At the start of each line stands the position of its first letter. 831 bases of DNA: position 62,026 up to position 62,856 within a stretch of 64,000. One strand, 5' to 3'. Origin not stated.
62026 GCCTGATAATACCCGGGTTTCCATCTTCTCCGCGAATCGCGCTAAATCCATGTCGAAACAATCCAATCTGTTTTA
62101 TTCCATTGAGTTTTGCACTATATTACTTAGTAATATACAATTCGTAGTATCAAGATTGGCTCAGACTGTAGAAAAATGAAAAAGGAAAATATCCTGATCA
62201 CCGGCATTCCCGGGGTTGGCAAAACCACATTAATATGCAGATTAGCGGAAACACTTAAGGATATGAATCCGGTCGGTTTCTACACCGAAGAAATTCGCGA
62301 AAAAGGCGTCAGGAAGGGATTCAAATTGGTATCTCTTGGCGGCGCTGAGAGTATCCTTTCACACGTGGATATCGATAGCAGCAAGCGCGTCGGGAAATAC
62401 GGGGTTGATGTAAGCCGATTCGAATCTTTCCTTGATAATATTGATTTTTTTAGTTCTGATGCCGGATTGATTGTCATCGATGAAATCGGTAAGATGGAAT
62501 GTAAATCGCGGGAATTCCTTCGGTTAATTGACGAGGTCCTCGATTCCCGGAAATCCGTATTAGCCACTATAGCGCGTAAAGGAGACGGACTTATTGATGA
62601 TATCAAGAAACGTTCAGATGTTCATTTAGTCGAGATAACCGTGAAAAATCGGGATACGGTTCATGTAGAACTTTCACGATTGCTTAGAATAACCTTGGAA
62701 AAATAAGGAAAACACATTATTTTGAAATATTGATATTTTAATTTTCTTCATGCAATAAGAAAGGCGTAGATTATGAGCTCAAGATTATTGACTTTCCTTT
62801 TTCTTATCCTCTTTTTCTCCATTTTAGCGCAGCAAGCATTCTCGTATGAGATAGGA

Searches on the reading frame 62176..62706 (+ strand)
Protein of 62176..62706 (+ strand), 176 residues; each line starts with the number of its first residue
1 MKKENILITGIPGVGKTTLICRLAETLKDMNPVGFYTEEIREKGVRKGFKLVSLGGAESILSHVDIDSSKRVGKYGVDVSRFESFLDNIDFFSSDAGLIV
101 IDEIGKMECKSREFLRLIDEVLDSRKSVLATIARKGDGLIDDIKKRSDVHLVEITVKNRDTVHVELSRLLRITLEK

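Call 67: search_protein_families(library=pfam, proteins=[window:62176-62706:+], max_evalue=0.00001)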
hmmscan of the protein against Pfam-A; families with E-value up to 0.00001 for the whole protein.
window:62176-62706:+ (176 aa): 4 families
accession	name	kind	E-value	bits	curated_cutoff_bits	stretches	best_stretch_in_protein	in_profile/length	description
PF03266.21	NTPase_1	-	2.5e-47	161.3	23.9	1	5-164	1-165/168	NTPase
PF13401.12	AAA_22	-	9.5e-07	29.6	27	1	3-127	5-115/130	AAA domain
PF00004.35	AAA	-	3.4e-06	28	21.2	1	6-148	1-124/131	ATPase family associated with various cellular activities (AAA)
PF01926.29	MMR_HSR1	-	8.3e-06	26.3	21.9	0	6-120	2-102/113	50S ribosome-binding GTPase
